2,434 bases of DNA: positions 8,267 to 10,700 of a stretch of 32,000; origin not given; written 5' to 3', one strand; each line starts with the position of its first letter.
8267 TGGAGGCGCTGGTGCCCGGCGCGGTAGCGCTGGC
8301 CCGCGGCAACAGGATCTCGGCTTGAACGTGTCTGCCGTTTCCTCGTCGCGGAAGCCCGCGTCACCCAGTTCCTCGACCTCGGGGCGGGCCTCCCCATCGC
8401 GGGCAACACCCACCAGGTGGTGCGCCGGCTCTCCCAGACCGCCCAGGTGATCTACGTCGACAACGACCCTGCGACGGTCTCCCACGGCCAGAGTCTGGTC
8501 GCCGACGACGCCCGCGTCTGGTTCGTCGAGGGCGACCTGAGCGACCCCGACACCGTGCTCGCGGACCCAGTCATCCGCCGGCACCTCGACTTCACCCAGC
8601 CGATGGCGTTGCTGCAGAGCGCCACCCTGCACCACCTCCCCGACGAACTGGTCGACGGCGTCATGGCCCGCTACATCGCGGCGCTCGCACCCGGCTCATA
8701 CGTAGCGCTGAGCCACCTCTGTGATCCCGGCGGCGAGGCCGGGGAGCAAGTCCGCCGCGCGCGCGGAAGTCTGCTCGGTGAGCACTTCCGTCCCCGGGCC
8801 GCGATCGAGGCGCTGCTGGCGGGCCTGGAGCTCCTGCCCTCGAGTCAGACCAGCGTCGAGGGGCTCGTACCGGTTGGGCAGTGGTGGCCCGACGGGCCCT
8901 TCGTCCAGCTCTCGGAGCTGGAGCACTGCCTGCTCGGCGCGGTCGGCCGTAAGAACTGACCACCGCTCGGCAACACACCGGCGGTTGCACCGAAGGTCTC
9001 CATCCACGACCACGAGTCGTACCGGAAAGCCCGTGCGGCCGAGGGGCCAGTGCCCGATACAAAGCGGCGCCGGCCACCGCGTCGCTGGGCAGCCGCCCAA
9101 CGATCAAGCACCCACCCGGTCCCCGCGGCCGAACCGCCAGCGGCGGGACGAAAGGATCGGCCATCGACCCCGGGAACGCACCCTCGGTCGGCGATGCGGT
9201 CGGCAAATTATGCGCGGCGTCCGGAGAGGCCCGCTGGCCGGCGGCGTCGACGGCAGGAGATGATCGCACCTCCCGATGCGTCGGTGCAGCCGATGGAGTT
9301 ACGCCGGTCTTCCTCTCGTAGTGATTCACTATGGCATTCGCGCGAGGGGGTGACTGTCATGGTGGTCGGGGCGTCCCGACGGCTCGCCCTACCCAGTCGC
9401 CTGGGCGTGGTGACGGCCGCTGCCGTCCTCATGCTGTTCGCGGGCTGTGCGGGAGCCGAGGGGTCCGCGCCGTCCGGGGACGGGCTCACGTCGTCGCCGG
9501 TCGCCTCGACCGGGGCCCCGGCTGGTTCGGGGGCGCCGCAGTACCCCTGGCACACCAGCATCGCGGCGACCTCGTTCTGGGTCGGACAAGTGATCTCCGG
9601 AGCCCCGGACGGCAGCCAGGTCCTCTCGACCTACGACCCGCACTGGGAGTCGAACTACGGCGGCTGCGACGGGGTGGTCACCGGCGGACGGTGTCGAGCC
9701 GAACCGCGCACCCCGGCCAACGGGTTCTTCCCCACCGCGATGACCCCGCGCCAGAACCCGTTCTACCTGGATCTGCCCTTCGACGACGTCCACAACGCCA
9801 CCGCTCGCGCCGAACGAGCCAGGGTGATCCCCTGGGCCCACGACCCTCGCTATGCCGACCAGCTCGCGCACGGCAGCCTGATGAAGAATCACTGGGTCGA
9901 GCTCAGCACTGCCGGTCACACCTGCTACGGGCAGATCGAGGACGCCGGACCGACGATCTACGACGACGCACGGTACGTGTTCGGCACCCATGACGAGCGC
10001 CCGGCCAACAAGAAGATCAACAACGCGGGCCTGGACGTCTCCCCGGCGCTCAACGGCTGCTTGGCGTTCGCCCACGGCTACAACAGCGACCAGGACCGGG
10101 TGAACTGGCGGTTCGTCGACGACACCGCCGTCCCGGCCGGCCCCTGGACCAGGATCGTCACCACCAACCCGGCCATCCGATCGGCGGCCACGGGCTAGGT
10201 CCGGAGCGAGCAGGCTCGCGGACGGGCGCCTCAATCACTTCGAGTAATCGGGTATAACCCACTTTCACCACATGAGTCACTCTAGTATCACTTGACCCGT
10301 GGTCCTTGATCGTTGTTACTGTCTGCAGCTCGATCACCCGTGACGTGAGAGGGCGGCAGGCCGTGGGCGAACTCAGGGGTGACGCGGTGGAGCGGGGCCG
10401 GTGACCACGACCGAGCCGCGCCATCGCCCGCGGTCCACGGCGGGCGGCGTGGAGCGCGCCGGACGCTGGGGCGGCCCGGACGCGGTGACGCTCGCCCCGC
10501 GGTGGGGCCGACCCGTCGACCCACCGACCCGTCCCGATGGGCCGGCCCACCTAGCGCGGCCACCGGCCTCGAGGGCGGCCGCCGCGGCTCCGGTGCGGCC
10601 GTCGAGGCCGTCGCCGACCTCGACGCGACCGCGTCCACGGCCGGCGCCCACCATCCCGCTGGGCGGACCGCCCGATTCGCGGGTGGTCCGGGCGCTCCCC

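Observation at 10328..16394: A 56-bp inverted-repeat pair (52/56 identical) brackets a 6-kb module of two convergent operons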

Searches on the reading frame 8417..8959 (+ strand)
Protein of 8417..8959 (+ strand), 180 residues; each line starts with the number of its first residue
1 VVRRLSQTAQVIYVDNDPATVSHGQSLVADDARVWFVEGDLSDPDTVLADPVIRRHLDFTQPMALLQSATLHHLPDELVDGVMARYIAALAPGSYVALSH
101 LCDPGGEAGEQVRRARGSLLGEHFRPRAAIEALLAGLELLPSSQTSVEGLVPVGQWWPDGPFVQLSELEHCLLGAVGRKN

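Call 65: search_protein_families(library=pfam, proteins=[window:8417-8959:+], max_evalue=0.001)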
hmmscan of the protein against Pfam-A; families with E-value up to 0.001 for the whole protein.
window:8417-8959:+ (180 aa): 1 family
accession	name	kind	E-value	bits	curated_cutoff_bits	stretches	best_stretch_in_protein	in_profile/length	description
PF04672.18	Methyltransf_19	-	2e-30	106.7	26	1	2-179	90-267/268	S-adenosyl methyltransferase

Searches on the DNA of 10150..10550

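Call 6: search_rna_families(source=window, start=10150, end=10550, threshold=evalue, max_evalue=10, show_alignments=3)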
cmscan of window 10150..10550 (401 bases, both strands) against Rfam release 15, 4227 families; matches with E-value up to 10: 4.
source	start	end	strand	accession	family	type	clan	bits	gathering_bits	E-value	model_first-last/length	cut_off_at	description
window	10320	10359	-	RF02795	Pab91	Gene; snRNA; snoRNA; HACA-box;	-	14.9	71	5.2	1-57/57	no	Pab91 RNA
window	10425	10446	+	RF01322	CRISPR-DR9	Gene; CRISPR;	-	13.7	45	4.6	5-26/37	no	CRISPR RNA direct repeat element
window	10150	10245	-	RF01528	CC3513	Gene; sRNA;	-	12.8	40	6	1-108/176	3'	caulobacter sRNA CC3513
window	10226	10471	-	RF02042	HOTTIP_3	Gene; lncRNA;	-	7.7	50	1.3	119-353/353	no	HOXA transcript at the distal tip, conserved region 3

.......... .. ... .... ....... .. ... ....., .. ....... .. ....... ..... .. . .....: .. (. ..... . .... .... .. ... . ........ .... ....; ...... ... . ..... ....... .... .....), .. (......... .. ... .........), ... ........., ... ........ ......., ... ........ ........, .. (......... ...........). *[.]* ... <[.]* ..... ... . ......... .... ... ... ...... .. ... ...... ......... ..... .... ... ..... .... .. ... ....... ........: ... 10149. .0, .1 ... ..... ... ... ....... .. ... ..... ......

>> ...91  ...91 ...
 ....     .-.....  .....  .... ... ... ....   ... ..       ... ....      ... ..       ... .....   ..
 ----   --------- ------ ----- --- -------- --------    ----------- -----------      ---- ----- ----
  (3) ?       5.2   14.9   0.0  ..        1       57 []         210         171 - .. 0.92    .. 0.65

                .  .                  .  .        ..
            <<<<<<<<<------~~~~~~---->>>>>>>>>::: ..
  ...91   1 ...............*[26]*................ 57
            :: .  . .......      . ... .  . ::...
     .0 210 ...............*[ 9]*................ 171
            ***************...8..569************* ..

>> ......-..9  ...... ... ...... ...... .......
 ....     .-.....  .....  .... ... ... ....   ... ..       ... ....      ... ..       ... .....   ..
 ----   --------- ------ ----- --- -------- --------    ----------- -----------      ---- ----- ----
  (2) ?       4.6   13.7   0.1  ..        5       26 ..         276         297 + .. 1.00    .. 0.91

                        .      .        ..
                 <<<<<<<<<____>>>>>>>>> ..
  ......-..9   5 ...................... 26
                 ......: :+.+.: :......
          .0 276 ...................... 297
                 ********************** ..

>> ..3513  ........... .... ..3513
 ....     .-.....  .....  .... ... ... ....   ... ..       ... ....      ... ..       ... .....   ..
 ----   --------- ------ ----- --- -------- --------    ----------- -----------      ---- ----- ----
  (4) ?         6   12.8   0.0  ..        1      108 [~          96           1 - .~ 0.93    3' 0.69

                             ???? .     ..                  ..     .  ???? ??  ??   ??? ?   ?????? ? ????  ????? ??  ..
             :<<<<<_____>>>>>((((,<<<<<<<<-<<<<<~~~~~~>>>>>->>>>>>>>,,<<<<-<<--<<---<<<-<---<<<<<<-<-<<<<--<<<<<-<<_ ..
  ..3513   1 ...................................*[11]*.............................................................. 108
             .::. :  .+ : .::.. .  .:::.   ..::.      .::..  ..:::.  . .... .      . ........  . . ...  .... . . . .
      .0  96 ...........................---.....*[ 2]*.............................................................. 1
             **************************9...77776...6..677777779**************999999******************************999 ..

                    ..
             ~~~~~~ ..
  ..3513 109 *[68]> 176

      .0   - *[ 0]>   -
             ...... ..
